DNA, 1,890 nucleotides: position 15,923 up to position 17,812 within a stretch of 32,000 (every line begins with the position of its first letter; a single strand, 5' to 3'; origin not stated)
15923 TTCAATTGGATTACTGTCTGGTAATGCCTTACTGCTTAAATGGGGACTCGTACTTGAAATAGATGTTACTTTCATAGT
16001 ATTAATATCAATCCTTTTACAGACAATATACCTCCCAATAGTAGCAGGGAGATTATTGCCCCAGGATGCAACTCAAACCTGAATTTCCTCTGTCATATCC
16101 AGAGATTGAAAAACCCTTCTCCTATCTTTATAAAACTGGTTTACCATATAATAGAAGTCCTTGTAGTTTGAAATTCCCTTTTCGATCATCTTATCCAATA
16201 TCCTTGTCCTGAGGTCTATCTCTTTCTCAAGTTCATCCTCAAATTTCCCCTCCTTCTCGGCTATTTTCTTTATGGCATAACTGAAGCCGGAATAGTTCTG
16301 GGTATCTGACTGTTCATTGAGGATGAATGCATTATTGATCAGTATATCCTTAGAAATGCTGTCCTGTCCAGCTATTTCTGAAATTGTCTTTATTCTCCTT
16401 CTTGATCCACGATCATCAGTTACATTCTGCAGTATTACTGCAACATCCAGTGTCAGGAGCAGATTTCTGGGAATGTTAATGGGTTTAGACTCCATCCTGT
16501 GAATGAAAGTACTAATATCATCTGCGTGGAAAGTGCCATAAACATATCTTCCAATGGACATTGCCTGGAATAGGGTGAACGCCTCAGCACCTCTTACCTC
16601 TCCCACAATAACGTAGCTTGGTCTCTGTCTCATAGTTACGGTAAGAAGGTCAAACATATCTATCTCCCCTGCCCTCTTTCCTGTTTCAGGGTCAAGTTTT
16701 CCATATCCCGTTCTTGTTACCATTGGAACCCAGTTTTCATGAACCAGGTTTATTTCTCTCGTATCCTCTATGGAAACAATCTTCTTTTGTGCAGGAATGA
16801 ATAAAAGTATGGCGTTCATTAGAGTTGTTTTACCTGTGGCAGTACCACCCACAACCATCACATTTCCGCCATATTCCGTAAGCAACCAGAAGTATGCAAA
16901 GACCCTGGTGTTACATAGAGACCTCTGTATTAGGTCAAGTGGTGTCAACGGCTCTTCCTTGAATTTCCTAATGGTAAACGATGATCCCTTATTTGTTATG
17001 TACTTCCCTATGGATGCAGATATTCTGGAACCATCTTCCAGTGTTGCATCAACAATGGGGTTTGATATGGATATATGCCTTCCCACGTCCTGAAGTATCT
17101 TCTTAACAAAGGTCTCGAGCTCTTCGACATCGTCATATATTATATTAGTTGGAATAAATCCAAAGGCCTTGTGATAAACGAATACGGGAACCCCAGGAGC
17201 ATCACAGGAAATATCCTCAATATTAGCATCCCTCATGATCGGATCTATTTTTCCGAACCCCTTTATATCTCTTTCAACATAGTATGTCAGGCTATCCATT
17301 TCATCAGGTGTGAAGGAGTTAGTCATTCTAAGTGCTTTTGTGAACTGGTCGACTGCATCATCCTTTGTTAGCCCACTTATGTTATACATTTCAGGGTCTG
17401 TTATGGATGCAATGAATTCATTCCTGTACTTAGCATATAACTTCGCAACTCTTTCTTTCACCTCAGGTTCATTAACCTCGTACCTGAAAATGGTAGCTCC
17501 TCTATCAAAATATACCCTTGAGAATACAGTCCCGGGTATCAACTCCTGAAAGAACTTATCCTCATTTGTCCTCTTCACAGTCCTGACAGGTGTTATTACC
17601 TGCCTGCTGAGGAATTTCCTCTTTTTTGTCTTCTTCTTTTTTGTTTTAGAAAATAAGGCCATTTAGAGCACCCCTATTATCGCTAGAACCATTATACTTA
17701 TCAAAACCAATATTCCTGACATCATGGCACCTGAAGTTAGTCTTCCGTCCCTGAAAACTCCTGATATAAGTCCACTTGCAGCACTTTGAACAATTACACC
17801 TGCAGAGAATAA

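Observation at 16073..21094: Four-gene operon: two paralogous FlaI/PilB-type ATPases bracket a platform protein split into two genes, with no pilin, peptidase or archaellum genes nearby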

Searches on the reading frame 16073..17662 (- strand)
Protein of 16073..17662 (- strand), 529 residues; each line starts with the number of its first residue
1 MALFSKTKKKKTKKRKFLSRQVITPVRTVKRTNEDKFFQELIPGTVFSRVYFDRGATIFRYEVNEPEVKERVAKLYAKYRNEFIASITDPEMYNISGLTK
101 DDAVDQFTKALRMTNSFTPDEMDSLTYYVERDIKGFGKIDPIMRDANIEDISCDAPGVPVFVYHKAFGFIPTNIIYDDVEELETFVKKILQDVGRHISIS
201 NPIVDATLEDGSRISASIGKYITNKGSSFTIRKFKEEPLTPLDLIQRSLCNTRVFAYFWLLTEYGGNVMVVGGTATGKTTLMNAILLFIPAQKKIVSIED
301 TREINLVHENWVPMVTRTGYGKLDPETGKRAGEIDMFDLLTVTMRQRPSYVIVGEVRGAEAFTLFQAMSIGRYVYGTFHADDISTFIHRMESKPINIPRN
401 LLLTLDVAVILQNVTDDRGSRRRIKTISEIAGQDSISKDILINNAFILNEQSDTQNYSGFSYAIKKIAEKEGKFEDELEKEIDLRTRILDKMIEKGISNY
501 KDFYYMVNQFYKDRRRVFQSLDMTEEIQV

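Call 6: search_protein_families(library=pfam, proteins=[window:16073-17662:-], max_evalue=0.01)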
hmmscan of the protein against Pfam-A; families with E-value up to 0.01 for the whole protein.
window:16073-17662:- (529 aa): 3 families
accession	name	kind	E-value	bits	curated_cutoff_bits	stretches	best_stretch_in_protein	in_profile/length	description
PF00437.27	T2SSE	-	2e-26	93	24.9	1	193-415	57-278/370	Type II/IV secretion system protein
PF23989.1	PilB3_C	-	0.00012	22.6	27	1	463-527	12-76/83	PilB3-like, C-terminal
PF13555.12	AAA_29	-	0.0099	16.1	27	0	265-292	22-50/61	P-loop containing region of AAA domain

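Call 7: search_protein_families(library=ncbifam, proteins=[window:16073-17662:-], max_evalue=0.01)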
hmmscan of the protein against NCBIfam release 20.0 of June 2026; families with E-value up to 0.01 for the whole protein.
window:16073-17662:- (529 aa): 20 families
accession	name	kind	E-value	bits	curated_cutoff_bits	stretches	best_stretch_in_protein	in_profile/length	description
NF058587.1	archaellum_moto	equivalog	1.9e-112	376.7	550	1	91-513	102-520/527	archaellum flagellar ATPase motor FlaI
NF053672.1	bindosome_BasE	exception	2.2e-49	168.6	1000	1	50-511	53-508/512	bindosome assembly system ATPase subunit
TIGR03819.1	heli_sec_ATPase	hypoth_equivalog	1.9e-39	135.8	373.15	1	108-391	22-298/340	TadA family conjugal transfer-associated ATPase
TIGR02788.1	VirB11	equivalog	1.5e-30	106.3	249.95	2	263-390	142-262/308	P-type DNA transfer ATPase VirB11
TIGR02782.1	TrbB_P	equivalog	3.1e-28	98.9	304.55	1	144-434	19-297/303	P-type conjugative transfer ATPase TrbB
NF010475.0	PRK13900.1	equivalog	5.7e-25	88.1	389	1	266-387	161-276/333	type IV secretion system ATPase VirB11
NF010469.0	PRK13894.1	subfamily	1.7e-22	80.2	508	1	144-432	32-309/320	conjugal transfer ATPase TrbB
NF010407.0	PRK13833.1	subfamily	2.3e-17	63.4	499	1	201-396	81-265/323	conjugal transfer protein TrbB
NF010425.0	PRK13851.1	equivalog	1.3e-14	53.9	461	1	268-369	165-258/344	type IV secretion system protein VirB11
TIGR01420.1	pilT_fam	subfamily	1.4e-11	44.2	319.1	1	260-445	117-298/343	PilT/PilU family type 4a pilus ATPase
NF041000.1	ATPase_ComGA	equivalog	2.4e-11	43.2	300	1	261-392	124-244/267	competence type IV pilus ATPase ComGA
NF007755.0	PRK10436.1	equivalog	2.1e-08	33.3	617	1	211-404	166-344/465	type II secretion system protein GspE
TIGR02525.1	plasmid_TraJ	equivalog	3.1e-07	29.7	368.3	1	266-390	150-269/372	plasmid transfer ATPase TraJ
NF053534.1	T4PilAsmATPsTfpB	equivalog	2.2e-06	26.3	850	1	260-392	331-451/584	type IV pilus assembly ATPase TfpB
TIGR02533.1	type_II_gspE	equivalog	2.4e-06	26.5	630.25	1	260-391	238-357/486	type II secretion system ATPase GspE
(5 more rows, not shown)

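Call 38: search_protein_representatives(protein=window:16073-17662:-)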
Query: 529 residues. Proteins with E-value up to 0.001 (for the whole library): 13354; up to 1e-10: 6842; up to 1e-30: 1464. The best 150 are listed.
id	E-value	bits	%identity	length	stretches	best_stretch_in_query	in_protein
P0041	8.3e-140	483.5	45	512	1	32-518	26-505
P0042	6.5e-134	464.0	35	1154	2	102-521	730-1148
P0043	1.4e-124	433.3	44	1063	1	46-521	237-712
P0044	3.1e-118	412.3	47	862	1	121-518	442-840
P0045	7.5e-118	411.1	41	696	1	33-521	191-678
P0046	1.5e-117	410.0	42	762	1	47-519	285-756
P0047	1.1e-116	407.2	41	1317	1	47-520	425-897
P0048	1.4e-116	406.9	43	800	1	43-517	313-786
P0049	2.1e-116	406.3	43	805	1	47-514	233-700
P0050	1.6e-115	403.4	43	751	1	43-518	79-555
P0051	1.4e-114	400.3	42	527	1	53-512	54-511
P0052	3.3e-114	399.1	42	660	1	23-493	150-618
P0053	6.7e-114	398.0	41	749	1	40-520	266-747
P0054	7.0e-114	398.0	54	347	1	35-373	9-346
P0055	5.4e-112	391.7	46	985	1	123-514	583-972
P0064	9.1e-109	381.1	42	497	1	99-516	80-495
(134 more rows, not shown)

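Call 44: find_encoding_contigs(protein=P0051, flank=6000, max_places=3)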
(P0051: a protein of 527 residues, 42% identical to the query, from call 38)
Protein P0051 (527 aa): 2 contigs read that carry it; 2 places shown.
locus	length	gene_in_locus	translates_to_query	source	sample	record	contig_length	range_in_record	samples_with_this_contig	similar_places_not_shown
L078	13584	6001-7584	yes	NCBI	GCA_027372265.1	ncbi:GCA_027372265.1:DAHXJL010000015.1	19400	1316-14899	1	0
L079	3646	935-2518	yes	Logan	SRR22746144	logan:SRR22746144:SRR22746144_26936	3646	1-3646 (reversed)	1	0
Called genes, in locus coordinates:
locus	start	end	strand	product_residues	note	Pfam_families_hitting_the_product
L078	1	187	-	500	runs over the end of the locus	?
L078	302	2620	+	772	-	PF03104:DNA_pol_B_exo1, PF03175:DNA_pol_B_2 (faint), PF00136:DNA_pol_B, PF08490:DUF1744 (weak)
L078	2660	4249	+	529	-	PF00437:T2SSE, PF27713:UCP018868 (weak)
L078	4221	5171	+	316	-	PF00482:T2SSF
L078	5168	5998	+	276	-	PF00482:T2SSF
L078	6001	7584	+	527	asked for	PF23990:PilB3_N (faint), PF00437:T2SSE, PF27713:UCP018868 (weak)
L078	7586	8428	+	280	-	-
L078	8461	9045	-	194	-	-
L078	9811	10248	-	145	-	-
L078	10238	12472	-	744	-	PF02463:SMC_N (weak), PF00005:ABC_tran, PF13304:AAA_21 (faint), PF08352:oligo_HPY, PF00005:ABC_tran, PF08352:oligo_HPY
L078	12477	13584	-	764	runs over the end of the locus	PF13570:Beta-prop_ACSF4 (faint), PF00528:BPD_transp_1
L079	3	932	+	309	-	?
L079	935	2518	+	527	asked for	PF23990:PilB3_N (faint), PF00437:T2SSE, PF27713:UCP018868 (weak)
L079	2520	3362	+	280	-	-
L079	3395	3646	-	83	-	?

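Call 45: find_encoding_contigs(protein=P0064, flank=6000, max_places=3)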
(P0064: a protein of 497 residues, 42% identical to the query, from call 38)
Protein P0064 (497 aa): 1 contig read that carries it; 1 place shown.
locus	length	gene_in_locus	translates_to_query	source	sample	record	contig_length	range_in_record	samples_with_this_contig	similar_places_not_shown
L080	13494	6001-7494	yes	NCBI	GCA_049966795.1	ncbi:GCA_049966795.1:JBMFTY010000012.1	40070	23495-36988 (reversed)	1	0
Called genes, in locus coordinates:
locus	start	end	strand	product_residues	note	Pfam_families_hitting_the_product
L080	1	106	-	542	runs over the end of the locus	PF01656:CbiA (weak), PF06418:CTP_synth_N, PF00117:GATase, PF07722:Peptidase_C26 (faint)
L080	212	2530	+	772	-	PF03104:DNA_pol_B_exo1, PF03175:DNA_pol_B_2 (faint), PF00136:DNA_pol_B, PF08490:DUF1744 (weak)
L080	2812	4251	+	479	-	PF00437:T2SSE, PF27713:UCP018868 (faint)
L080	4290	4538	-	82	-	-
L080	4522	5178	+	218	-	PF00482:T2SSF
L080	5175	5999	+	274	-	PF00482:T2SSF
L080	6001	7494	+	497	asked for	PF00437:T2SSE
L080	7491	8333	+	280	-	-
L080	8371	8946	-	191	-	-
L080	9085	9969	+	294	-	PF12146:Hydrolase_4, PF00561:Abhydrolase_1, PF12697:Abhydrolase_6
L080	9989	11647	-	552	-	PF17391:Urocanase_N, PF01175:Urocanase, PF17392:Urocanase_C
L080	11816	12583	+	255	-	-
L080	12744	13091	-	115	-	PF01022:HTH_5, PF12840:HTH_20 (weak)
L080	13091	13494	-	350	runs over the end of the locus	PF13593:SBF_like, PF01758:SBF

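Call 46: find_homologous_proteins(query=window:16073-17662:-, max_evalue=1e-60)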
Query window:16073-17662:- (529 aa): 3966 proteins with E <= 1e-60 among 8000 candidates; the best 120 are listed.
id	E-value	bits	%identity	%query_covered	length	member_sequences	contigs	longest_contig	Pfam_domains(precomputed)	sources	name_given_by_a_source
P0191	0.0e+0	1176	100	100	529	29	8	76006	PF00437.27,PF27713.1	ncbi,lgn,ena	-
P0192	2.7e-292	988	81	100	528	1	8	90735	PF00437.27,PF27713.1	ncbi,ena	-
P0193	6.4e-287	970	80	97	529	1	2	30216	PF00437.27,PF27713.1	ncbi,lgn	-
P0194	1.2e-285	966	80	100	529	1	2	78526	PF23989.1,PF00437.27,PF27713.1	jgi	jgi:flagellar protein FlaI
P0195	1.7e-282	956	77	100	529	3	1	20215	PF23989.1,PF00437.27,PF27713.1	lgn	-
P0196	3.3e-273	925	76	100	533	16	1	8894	PF23989.1,PF00437.27,PF27713.1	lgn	-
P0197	6.0e-252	855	70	100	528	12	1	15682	PF00437.27,PF27713.1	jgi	jgi:flagellar protein FlaI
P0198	3.5e-251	853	70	100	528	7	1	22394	PF23989.1,PF00437.27,PF27713.1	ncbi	-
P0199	9.7e-247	838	68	100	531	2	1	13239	PF00437.27,PF27713.1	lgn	-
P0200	5.6e-223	760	64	98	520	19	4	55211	PF00437.27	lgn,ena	-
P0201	1.6e-198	679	65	86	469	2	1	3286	PF00437.27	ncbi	ncbi:MAG: type II/IV secretion system ATPase subunit, partial [Thermoplasmataceae archaeon]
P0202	1.7e-165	570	52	93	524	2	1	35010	PF00437.27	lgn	-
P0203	2.3e-162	560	52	93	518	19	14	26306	PF00437.27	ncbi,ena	-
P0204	9.5e-162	558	51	93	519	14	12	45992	PF00437.27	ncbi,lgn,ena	-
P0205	1.6e-161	557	51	93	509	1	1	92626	PF00437.27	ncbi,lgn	-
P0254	1.1e-132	462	43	90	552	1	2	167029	PF23989.1,PF00437.27,PF23990.2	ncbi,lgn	-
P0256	2.0e-132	461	43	94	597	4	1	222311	PF23989.1,PF00437.27,PF27713.1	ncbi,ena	-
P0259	2.4e-132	461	42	98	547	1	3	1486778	PF23989.1,PF00437.27,PF23990.2,PF27713.1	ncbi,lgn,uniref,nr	ncbi:type II/IV secretion system ATPase subunit [Candidatus Aciduliprofundum boonei]|uniref:Type II 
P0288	3.5e-131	457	43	87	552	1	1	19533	PF23989.1,PF00437.27,PF23990.2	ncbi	ncbi:MAG: type II/IV secretion system ATPase subunit [Candidatus Natronoplasma sp.]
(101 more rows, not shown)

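Call 48: find_encoding_contigs(protein=P0259, flank=8000, max_places=1)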
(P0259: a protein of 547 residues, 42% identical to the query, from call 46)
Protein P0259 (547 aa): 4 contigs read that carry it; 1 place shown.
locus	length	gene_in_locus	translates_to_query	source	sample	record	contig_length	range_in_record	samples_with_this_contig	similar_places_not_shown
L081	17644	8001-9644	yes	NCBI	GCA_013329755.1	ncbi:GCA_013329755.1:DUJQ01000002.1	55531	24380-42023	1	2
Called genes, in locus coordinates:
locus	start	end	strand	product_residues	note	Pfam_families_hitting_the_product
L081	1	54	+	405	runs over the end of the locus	PF13167:GTP-bdg_N, PF16360:GTP-bdg_M, PF01926:MMR_HSR1, PF02421:FeoB_N (faint)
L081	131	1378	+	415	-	PF01637:ATPase_2, PF13191:AAA_16, PF00004:AAA, PF13401:AAA_22, PF22606:Cdc6-ORC-like_ATPase_lid, PF22703:Cdc6_lid, PF09079:WHD_Cdc6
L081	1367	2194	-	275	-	-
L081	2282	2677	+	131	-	PF21485:IF5A-like_N, PF01287:eIF-5a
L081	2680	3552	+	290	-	PF00491:Arginase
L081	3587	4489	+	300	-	-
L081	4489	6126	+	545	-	PF00437:T2SSE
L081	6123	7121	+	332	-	PF00482:T2SSF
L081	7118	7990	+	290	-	PF00482:T2SSF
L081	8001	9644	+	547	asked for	PF23990:PilB3_N (weak), PF00437:T2SSE, PF27713:UCP018868 (weak), PF23989:PilB3_C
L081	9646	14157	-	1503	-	PF07705:CARDB (faint), PF17032:Zn_ribbon_15 (faint), PF10571:UPF0547 (faint), PF12773:DZR, PF13240:Zn_Ribbon_1 (faint), PF13248:Zn_ribbon_3 (weak), PF24463:DUF7577 (weak)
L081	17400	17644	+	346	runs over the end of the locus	PF18093:Trm5_N, PF25133:TYW2_N_2, PF02475:TRM5-TYW2_MTfase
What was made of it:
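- Closest known: Two-ATPase euryarchaeal Clade 2 T4P locus of Aciduliprofundum boonei. Same: It has the same four-gene order, T2SSE-T2SSF-T2SSF-T2SSE (L081, call 48).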

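Call 57: search_solved_structures(query=window:16073-17662:-, max_evalue=1e-10)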
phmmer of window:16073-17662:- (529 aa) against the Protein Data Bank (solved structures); distinct sequences matched with E-value up to 1e-10: 8.
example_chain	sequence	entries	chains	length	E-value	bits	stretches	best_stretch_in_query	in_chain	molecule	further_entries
2oap_1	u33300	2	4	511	1.1e-113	384.1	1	104-515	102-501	Type II secretion system protein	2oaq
4ii7_A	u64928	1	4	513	2e-73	251.3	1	119-505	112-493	FlaI ATPase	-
4ihq_A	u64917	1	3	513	1.2e-72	248.7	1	119-505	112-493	FlaI ATPase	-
8rkd_E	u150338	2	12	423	9.6e-38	133.6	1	116-442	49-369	Pilus assembly ATPase CpaF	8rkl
8rjf_A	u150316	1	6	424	9.7e-38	133.6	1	116-442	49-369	Pilus assembly ATPase CpaF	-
9e24_A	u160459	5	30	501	1.6e-37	132.9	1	116-442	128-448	CpaF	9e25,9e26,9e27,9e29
6bge_A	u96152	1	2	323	3.1e-13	52.8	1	262-384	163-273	VirB11-like protein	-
1g6o_A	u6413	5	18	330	3.3e-13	52.7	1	262-384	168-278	CAG-ALPHA | virB11 homolog | Cag-alfa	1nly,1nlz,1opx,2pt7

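Call 60: find_encoding_contigs(protein=P0288, flank=7000, max_places=1)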
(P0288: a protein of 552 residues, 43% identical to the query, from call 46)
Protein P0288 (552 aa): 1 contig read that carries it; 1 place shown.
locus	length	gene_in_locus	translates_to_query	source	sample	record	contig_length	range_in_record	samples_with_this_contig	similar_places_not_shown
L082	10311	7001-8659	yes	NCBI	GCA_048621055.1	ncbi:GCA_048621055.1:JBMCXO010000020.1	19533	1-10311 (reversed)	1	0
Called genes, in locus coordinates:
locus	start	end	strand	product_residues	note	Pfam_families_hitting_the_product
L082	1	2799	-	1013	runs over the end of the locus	PF13620:CarboxypepD_reg (faint), PF22352:K319L-like_PKD (faint), PF00801:PKD (weak), PF18911:PKD_4, PF07705:CARDB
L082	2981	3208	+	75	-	-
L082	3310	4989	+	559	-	PF23990:PilB3_N, PF00437:T2SSE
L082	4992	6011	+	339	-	PF00482:T2SSF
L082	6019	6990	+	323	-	PF00482:T2SSF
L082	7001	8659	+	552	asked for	PF23990:PilB3_N (weak), PF00437:T2SSE, PF23989:PilB3_C (weak)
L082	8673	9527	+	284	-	PF23960:DUF7289 (weak)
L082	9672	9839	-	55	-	PF01907:Ribosomal_L37e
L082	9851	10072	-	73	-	PF01423:LSM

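Call 61: find_encoding_contigs(protein=P0256, flank=7000, max_places=1)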
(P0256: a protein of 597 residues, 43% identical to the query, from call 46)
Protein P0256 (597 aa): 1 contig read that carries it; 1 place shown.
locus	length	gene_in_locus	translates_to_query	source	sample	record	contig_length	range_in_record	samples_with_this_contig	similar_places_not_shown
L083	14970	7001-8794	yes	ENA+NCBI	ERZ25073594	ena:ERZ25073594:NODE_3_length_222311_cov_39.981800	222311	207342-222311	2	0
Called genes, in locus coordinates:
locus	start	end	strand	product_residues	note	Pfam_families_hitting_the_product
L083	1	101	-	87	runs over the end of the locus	PF01096:Zn_ribbon_TFIIS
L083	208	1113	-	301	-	-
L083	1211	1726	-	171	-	PF00293:NUDIX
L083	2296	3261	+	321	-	-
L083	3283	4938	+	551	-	PF23990:PilB3_N (weak), PF00437:T2SSE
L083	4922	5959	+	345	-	PF00482:T2SSF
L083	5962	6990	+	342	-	PF00482:T2SSF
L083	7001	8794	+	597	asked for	PF27713:UCP018868 (faint), PF00437:T2SSE, PF23989:PilB3_C (weak)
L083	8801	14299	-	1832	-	PF07705:CARDB, PF12773:DZR (faint), PF13248:Zn_ribbon_3 (faint)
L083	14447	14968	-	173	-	?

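Call 62: find_encoding_contigs(protein=P0254, flank=7000, max_places=1)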
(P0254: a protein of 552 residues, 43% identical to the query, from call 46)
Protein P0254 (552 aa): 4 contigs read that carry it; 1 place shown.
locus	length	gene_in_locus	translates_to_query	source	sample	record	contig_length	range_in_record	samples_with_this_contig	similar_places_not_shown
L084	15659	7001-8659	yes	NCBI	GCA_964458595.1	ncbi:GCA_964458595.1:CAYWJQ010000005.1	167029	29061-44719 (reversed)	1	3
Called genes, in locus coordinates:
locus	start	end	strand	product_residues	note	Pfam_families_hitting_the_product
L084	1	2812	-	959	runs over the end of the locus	PF13620:CarboxypepD_reg (weak), PF16820:PKD_3 (faint), PF00801:PKD, PF18911:PKD_4, PF00801:PKD, PF18911:PKD_4, PF07705:CARDB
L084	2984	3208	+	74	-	-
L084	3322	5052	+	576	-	PF23990:PilB3_N (weak), PF00437:T2SSE, PF23989:PilB3_C (weak)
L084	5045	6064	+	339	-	PF00482:T2SSF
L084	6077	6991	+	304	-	PF00482:T2SSF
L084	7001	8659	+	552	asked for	PF23990:PilB3_N, PF00437:T2SSE, PF23989:PilB3_C (weak)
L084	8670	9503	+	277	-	PF23960:DUF7289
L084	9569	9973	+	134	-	PF01842:ACT, PF22629:ACT_AHAS_ss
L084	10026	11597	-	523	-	PF10125:NADHdeh_related, PF00361:Proton_antipo_M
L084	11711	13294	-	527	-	PF10125:NADHdeh_related (weak), PF00361:Proton_antipo_M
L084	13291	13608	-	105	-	PF00420:Oxidored_q2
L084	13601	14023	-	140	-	PF04039:MnhB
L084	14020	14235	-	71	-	PF20501:MbhE (weak)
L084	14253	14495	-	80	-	PF13244:MbhD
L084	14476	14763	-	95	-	PF03334:PhaG_MnhG_YufB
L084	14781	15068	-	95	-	PF04066:MrpF_PhaF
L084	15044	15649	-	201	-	PF01899:MNHE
